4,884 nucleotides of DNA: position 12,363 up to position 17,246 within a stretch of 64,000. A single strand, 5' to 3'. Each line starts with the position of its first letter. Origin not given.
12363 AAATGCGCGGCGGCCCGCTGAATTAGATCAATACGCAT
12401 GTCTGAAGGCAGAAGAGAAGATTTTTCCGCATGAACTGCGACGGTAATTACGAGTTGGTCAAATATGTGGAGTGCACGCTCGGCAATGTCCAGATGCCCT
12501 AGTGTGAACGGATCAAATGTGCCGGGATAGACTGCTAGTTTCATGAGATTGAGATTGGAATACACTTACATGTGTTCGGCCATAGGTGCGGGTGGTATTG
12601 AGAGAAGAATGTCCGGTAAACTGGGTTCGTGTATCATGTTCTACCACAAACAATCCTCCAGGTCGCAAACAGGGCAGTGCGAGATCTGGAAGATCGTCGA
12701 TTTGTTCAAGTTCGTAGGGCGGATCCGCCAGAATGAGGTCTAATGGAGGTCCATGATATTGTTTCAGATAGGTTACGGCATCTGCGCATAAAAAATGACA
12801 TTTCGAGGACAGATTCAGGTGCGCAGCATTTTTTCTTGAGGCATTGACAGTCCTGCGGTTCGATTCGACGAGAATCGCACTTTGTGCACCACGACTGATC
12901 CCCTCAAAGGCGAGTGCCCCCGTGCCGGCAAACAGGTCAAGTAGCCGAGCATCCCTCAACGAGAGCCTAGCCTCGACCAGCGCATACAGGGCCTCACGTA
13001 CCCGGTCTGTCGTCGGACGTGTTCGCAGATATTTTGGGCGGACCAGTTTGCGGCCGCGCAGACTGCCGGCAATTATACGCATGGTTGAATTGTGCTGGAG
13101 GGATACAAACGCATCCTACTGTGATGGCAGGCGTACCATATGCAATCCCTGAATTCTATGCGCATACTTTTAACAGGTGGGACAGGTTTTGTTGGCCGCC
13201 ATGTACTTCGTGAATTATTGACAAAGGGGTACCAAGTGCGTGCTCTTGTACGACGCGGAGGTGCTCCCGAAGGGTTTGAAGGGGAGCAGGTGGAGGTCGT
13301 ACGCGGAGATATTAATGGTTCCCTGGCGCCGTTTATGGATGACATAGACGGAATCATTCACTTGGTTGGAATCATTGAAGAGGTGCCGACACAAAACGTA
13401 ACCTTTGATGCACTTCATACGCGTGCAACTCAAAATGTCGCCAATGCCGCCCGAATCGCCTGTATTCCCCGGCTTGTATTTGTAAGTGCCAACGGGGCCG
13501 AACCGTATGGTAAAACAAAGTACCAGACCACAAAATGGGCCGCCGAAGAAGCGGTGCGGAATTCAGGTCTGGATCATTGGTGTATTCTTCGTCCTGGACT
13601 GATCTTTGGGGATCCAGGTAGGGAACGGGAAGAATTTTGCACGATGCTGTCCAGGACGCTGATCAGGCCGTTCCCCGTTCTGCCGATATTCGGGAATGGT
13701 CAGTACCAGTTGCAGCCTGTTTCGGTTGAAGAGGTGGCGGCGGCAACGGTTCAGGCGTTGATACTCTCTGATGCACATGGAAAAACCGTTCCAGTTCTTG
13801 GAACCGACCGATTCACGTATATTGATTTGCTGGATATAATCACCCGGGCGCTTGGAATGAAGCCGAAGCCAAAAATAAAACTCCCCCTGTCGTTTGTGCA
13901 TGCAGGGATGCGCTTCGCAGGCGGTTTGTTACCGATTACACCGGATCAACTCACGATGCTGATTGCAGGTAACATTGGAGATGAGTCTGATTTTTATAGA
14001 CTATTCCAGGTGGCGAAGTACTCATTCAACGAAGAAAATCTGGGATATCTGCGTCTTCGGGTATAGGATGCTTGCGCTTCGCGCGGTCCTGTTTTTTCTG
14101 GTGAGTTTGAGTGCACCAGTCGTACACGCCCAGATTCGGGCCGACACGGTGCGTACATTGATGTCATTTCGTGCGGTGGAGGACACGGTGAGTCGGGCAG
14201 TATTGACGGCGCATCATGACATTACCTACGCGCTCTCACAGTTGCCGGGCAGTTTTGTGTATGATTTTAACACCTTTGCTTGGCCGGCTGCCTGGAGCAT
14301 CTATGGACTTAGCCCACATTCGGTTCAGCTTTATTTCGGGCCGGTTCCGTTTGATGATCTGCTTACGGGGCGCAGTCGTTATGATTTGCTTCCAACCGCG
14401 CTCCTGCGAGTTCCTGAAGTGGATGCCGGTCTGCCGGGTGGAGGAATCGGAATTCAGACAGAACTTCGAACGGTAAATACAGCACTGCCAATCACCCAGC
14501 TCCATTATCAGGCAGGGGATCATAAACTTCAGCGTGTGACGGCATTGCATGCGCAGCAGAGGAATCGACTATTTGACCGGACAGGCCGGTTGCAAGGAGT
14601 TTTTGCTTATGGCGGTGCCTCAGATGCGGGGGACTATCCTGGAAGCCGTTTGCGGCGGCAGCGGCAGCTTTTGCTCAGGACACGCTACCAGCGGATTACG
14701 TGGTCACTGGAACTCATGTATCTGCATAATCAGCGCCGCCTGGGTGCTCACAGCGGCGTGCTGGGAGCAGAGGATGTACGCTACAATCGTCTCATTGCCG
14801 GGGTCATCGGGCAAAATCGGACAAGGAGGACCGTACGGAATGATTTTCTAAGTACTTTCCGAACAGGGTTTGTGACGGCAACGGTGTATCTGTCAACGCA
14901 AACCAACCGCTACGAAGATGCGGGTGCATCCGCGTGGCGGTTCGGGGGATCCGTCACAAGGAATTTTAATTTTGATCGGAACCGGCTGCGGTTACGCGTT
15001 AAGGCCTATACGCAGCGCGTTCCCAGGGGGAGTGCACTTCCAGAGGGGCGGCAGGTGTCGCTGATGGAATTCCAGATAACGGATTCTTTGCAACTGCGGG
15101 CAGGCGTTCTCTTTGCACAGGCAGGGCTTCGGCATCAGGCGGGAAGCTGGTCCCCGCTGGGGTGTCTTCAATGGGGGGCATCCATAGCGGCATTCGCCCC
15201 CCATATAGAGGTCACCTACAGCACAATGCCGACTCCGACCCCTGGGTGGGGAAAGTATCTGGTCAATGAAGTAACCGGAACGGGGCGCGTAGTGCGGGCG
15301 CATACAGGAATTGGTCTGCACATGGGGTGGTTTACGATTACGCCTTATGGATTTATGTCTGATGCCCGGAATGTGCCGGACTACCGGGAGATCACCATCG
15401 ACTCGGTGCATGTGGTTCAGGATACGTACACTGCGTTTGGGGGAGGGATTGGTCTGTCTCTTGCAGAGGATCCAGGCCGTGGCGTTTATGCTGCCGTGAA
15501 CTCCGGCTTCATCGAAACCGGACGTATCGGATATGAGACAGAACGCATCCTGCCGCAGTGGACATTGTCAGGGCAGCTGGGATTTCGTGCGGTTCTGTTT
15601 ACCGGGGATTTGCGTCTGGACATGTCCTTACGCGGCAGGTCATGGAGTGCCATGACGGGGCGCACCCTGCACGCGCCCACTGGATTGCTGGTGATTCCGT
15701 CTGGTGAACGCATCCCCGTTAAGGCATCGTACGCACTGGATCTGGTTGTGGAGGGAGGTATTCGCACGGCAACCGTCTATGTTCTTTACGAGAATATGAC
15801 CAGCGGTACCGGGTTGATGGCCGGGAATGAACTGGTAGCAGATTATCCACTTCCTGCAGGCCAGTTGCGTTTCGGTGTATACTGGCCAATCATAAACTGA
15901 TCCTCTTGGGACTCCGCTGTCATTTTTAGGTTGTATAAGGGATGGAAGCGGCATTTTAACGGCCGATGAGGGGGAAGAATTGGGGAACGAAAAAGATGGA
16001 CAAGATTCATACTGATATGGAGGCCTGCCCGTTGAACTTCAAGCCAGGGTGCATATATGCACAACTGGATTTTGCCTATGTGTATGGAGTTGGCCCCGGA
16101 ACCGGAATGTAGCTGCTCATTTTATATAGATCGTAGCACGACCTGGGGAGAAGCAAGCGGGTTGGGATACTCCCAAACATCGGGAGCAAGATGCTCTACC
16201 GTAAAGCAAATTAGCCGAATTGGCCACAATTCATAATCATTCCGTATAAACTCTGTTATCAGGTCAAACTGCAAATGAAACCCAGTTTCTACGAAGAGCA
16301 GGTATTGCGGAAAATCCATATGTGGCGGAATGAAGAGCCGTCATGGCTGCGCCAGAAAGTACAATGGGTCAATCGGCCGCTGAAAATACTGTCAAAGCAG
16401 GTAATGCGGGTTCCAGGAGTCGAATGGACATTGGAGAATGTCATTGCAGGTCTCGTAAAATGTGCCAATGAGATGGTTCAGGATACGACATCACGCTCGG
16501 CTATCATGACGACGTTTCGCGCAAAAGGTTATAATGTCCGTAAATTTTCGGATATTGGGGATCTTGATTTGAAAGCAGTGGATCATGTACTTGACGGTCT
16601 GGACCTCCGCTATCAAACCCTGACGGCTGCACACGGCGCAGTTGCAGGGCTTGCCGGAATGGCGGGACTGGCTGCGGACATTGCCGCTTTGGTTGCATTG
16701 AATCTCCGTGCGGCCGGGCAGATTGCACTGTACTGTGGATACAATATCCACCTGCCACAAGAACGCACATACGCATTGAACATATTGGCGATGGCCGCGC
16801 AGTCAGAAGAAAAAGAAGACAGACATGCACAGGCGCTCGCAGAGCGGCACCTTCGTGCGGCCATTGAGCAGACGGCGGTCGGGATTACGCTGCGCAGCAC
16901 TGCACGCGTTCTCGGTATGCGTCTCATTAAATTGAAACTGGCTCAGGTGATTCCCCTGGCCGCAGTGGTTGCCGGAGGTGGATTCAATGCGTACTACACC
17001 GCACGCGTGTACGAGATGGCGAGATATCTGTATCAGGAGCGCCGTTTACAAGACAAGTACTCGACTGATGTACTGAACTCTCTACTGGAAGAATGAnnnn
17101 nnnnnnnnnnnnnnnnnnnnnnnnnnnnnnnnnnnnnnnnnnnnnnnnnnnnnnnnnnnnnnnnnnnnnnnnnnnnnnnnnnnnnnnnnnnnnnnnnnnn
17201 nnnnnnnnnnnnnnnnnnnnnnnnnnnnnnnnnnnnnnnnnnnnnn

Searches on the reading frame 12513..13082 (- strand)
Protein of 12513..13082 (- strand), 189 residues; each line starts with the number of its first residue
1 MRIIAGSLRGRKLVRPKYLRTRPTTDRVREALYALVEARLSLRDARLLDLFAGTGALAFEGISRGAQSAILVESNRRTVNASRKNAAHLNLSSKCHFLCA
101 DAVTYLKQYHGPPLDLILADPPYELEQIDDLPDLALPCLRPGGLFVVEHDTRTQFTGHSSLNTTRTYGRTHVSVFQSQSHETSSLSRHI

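Call 57: search_protein_families(library=pfam, proteins=[window:12513-13082:-], max_evalue=0.0001)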
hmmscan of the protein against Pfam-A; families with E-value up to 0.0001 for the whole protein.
window:12513-13082:- (189 aa): 4 families
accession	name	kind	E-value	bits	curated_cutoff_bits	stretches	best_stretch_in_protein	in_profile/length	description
PF03602.21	Cons_hypoth95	-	1.7e-41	142.3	24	1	1-175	1-181/182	Conserved hypothetical protein 95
PF05175.20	MTS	-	3.3e-06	27.3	23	1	43-127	31-112/170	Methyltransferase small domain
PF13847.12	Methyltransf_31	-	3.4e-06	27.2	27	1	44-149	4-111/145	Methyltransferase domain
PF01170.24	UPF0020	-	9.6e-06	25.9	22.3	0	34-123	19-131/197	RMKL-like, methyltransferase domain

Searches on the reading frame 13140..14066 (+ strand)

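Call 57: search_protein_families(library=pfam, proteins=[window:13140-14066:+], max_evalue=0.0001)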
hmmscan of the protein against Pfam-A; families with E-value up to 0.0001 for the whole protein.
window:13140-14066:+ (308 aa): 7 families
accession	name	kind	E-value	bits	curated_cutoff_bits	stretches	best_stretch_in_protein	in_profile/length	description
PF01370.27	Epimerase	-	5.2e-21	75.6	20.9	1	9-209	1-227/240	NAD dependent epimerase/dehydratase family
PF13460.12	NAD_binding_10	-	1.6e-20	74.2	27.2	1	13-160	1-151/184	NAD(P)H-binding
PF01073.25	3Beta_HSD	-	7.2e-13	48.6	22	1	11-118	2-117/280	3-beta hydroxysteroid dehydrogenase/isomerase family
PF07993.18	NAD_binding_4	-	4.1e-12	46.2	20.1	1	125-200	174-255/258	Male sterility protein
PF05368.20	NmrA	-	3.2e-10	40.6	27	1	7-155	3-153/298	NmrA-like family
PF04321.23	RmlD_sub_bind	-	2.4e-08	33.9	27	1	7-207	1-197/287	RmlD substrate binding domain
PF16363.11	GDP_Man_Dehyd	-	4.4e-07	30.1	27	1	10-128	1-138/332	GDP-mannose 4,6 dehydratase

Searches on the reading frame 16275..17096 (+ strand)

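Call 58: search_protein_families(library=pfam, proteins=[window:16275-17096:+], max_evalue=0.0001)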
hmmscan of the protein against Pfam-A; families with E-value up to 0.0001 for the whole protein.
window:16275-17096:+ (273 aa): 1 family
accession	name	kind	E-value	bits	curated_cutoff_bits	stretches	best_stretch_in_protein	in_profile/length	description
PF12787.12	EcsC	-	3.8e-31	109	30.4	1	8-258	1-240/240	EcsC protein family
